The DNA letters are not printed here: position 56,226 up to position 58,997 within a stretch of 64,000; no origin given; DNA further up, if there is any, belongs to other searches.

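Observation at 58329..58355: Non-canonical Walker A (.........) and Asp-less Walker B candidate in the STAND module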

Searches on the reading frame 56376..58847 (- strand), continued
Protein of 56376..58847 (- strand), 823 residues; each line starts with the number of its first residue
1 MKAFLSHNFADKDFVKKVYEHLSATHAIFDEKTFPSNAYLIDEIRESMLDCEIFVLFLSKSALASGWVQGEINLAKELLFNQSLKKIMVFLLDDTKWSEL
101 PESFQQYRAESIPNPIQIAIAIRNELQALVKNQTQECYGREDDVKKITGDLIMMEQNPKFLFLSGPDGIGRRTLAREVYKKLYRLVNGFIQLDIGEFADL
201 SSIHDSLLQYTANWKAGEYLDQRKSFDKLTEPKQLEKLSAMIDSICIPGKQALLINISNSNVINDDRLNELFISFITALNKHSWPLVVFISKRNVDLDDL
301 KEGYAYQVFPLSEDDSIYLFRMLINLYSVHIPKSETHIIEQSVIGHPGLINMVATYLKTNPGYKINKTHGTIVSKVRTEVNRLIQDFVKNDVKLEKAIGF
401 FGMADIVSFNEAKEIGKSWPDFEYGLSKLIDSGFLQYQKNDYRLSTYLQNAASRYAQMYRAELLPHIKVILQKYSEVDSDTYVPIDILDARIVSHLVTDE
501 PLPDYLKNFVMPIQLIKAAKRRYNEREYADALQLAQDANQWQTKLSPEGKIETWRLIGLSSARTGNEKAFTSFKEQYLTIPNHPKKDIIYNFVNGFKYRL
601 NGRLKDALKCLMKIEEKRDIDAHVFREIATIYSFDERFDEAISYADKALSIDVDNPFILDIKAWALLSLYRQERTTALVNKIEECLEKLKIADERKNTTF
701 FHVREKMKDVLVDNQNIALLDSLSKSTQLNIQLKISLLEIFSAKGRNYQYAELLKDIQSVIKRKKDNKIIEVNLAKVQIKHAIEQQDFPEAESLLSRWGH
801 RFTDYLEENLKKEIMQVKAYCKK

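Call 36: search_solved_structures(query=A2, max_evalue=0.001, show_alignments=1)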
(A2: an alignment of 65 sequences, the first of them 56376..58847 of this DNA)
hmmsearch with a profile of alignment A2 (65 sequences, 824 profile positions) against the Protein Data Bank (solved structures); distinct sequences matched with E-value up to 0.001: 82 (the best 60 are shown).
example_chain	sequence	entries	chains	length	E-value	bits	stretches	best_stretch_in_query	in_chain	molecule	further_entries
9m0n_A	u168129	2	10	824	8.7e-93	315.2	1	1-817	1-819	Tetratricopeptide repeat protein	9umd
9qhb_A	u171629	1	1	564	3e-33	118.2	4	602-657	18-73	Engineered tetratricopeptide repeat protein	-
8bu0_A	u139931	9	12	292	3.5e-22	81.6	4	601-657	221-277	Consensus tetratricopeptide repeat protein | Crystal structure of an 8-repeat consensus TPR superhelix with Zinc. | Monomer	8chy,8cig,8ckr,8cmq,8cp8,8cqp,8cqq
7obi_A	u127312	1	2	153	2.3e-19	72.3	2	600-658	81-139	CTPR-rv4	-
9qhc_A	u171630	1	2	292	4.4e-18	68.1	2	600-657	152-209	Engineered tetratricopeptide repeat protein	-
9gzg_A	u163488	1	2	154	9.2e-15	57.1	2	602-657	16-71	Engineered CTPR protein with glutamic acids for conductivity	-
9mud_K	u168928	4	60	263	1.8e-13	52.8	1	1-89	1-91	Cat1 (CRISPR associated TIR 1) pentagonal filament | Cat1 (CRISPR associated TIR 1) pentagonal filament assembly | Cat1 (CRISPR-associated TIR 1)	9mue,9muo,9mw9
1na0_A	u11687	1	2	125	7e-13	50.9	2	600-658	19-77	designed protein CTPR3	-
2fo7_A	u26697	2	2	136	6.6e-12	47.6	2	602-657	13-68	SYNTHETIC CONSENSUS TPR PROTEIN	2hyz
8ch0_A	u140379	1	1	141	7.2e-12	47.5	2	601-657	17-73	Consensus tetratricopeptide repeat protein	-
8bd7_A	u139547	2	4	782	6.5e-11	44.4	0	600-652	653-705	IFT88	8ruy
2wqh_A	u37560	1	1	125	1.4e-10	43.3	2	600-658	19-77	CTPR3Y3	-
6vfi_B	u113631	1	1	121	2.8e-10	42.3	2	586-657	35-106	O43_dn18B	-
6b85_J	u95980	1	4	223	5.1e-10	41.4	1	604-656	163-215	TMHC4_R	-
8far_A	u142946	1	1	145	5.6e-10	41.3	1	574-656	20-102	I432-1-CC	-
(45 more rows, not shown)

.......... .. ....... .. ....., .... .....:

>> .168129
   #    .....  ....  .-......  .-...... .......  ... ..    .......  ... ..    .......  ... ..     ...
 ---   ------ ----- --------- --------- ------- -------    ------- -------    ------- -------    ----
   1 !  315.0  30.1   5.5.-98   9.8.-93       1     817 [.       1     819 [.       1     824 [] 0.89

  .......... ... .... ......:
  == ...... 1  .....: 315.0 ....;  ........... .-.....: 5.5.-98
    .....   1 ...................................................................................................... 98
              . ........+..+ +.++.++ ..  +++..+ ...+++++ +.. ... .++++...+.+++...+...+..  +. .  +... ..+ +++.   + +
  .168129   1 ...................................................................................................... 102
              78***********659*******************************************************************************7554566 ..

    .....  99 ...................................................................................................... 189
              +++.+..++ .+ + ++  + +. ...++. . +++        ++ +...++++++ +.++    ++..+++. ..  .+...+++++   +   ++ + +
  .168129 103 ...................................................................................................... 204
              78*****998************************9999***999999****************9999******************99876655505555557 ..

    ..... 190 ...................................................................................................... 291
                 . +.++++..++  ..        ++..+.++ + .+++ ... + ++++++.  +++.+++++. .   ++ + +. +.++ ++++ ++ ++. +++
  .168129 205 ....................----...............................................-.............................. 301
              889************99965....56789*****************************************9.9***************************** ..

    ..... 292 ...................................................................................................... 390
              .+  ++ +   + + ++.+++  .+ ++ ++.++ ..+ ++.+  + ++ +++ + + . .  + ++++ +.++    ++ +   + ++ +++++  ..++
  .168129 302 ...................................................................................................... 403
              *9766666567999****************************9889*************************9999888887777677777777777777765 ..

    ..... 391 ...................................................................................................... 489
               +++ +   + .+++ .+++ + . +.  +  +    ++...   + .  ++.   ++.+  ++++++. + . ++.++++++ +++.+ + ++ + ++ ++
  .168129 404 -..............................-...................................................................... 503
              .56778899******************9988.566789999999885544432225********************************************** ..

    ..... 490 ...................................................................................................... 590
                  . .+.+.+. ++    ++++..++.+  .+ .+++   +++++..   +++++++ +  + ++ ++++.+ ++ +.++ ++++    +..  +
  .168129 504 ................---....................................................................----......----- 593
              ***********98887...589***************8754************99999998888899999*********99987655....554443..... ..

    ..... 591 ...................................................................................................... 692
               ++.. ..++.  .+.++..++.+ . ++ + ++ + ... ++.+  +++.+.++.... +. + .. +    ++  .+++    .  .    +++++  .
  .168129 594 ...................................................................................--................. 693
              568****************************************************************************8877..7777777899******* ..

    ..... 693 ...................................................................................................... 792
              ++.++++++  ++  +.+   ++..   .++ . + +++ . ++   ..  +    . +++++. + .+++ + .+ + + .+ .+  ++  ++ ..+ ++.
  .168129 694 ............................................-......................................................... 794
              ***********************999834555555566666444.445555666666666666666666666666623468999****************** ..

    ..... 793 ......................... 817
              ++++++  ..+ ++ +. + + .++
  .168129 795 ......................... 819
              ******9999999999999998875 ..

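Call 45: find_encoding_contigs(protein=P0001, flank=6000, max_places=3)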
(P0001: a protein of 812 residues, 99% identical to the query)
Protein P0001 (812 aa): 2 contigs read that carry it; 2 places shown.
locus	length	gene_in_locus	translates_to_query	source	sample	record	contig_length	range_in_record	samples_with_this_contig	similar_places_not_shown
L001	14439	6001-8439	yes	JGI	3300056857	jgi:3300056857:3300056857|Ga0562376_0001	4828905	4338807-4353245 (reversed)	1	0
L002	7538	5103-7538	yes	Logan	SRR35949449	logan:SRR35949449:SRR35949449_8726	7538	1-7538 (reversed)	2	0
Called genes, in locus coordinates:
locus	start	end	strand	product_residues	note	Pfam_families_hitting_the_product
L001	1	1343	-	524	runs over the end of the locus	PF06958:Pyocin_S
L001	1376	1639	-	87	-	-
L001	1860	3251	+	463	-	-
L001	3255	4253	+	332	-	PF13421:Band_7_1, PF01145:Band_7, PF09851:SHOCT (weak)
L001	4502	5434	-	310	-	PF03734:YkuD, PF17969:Ldt_C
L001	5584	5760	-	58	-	-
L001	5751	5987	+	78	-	-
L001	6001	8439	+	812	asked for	PF13676:TIR_2, PF13191:AAA_16 (faint)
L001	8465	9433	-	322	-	PF13737:DDE_Tnp_1_5, PF01609:DDE_Tnp_1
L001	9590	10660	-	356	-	PF02277:DBI_PRT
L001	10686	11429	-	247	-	PF02654:CobS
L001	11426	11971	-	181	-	PF02283:CobU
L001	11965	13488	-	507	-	PF01656:CbiA, PF13500:AAA_26, PF07685:GATase_3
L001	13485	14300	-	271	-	PF00005:ABC_tran, PF02463:SMC_N (faint), PF13304:AAA_21 (weak)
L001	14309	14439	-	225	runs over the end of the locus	PF02361:CbiQ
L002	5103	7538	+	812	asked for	PF13676:TIR_2, PF13191:AAA_16 (faint)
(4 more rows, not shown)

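Call 48: search_dna_similar(query=window:56376-58847:-, collection=phages, mode=protein, max_rows=10)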
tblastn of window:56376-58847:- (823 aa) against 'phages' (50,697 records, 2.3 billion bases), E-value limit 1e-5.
No match.

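Call 52: find_related_loci(query=A2, collection=genome_contigs, flank=5000)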
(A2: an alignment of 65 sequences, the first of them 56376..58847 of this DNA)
Query A2 (823 aa) in genome_contigs; peptide patterns used: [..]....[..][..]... (x = any residue, [..] = any of these).
600 stretches matched a pattern (row limit reached: there are more); 132 encode a relative of the query (tblastn E <= 1e-3); the best 80 are kept; 80 distinct loci.
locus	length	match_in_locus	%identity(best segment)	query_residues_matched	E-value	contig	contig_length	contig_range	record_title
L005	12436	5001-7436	37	2-814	4e-175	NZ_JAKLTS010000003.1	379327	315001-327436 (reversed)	Massilia sp. TS11 3, whole genome shotgun sequence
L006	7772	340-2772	38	2-812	7e-180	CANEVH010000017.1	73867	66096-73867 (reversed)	MAG: Comamonadaceae bacterium isolate CE-Jul18-121 genome assembly, contig: CE-Jul18-C96, whole genome shotgun sequence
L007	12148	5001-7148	26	2-705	2e-54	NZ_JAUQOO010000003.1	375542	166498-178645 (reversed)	Pseudomonas serbiensis strain KFB 138 NODE_3_length_375542_cov_10.8826_pilon, whole genome shotgun sequence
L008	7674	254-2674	24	1-797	2e-43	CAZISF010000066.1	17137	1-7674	MAG TPA_asm: uncultured Caulobacter sp. isolate SRP285395_co2_22 genome assembly, contig: NODE_5237_length_17137_cov_18.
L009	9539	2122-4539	23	1-795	1e-43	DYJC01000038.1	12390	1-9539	MAG TPA_asm: Desulfosudis oleivorans isolate FI88_44_71 Afr_mines_FI88_1738_length_12390_cov_31_763600, whole genome sho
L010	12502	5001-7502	22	1-823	4e-39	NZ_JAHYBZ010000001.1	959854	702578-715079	Roseomonas alba strain HJA6 contig1, whole genome shotgun sequence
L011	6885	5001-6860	25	1-609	2e-35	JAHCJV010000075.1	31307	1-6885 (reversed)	MAG: Enhydrobacter sp. isolate TGS_PRO9 PRO9_75, whole genome shotgun sequence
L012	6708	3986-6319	23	1-768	4e-32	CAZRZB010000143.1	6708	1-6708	MAG TPA_asm: uncultured Aestuariivirga sp. isolate SRP302447_co2_287 genome assembly, contig: NODE_32173_length_6708_cov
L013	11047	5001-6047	28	1-347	2e-27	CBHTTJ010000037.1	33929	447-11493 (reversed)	MAG TPA_asm: uncultured bacterium isolate ERR14722427_binner23_Refined_58 genome assembly, contig: ERZ27336822.570, whol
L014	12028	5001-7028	23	1-683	7e-26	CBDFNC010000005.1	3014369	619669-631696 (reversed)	MAG: Psychromonadaceae bacterium isolate 2158fd4e-c09c-4043-89e0-af5145698810 genome assembly, contig: contig_5, whole g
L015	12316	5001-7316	23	2-762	1e-25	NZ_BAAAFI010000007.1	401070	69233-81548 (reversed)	Algoriphagus jejuensis strain JCM 16112 sequence07, whole genome shotgun sequence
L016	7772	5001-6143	24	1-380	4e-24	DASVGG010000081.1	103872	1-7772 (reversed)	MAG TPA_asm: Pyrinomonadaceae bacterium isolate SMAG_U2109 k141_918534, whole genome shotgun sequence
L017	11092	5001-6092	29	2-358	2e-23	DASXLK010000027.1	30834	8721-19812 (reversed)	MAG TPA_asm: Candidatus Angelobacter sp. isolate SMAG_U5300 k141_4023472, whole genome shotgun sequence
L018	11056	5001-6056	24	2-355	2e-23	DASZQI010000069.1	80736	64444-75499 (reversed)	MAG TPA_asm: Polyangiaceae bacterium isolate SMAG_U5993 k141_772059, whole genome shotgun sequence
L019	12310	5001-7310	23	1-761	4e-36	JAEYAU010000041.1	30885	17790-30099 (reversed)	MAG: Proteobacteria bacterium isolate OH_HDB_37 k127_1225863, whole genome shotgun sequence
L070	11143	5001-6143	23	1-387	2e-13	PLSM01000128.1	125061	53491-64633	MAG: Acidobacteriaceae bacterium isolate bog_370 73.20120700_S1D.36_contig_2177, whole genome shotgun sequence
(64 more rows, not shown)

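Call 55: search_protein_families(library=padloc, proteins=[P0016, P0058, L070:5001-7553:+], max_evalue=0.001)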
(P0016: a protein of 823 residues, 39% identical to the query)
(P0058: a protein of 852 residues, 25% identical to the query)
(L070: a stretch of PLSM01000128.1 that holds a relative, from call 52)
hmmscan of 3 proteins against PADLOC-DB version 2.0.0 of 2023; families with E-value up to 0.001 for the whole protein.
P0016 (823 aa): 4 families
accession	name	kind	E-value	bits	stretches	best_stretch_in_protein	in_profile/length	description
PDLC03015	TIR-NLR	-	3.7e-19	66.9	1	1-325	1-336/824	-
PDLC05062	PDC-S66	-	5.9e-06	23.9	1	5-74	152-224/282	-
PDLC00425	ThsB1|ThsB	-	3.6e-05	21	1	5-104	255-358/389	TIR-like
PDLC00436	ThsB1|ThsB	-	8.7e-05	20.1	1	3-97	37-134/183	TIR-like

P0058 (852 aa): 1 family
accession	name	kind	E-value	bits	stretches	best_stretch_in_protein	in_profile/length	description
PDLC03015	TIR-NLR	-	7.9e-37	125.4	1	1-676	2-671/824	-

L070:5001-7553:+ (850 aa): 3 families
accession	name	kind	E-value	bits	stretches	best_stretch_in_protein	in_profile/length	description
PDLC03015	TIR-NLR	-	2.8e-08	30.9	1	2-178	3-193/824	-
PDLC05062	PDC-S66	-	2.6e-05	21.8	1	4-80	152-231/282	-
PDLC00436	ThsB1|ThsB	-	0.00028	18.4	1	3-75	38-116/183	TIR-like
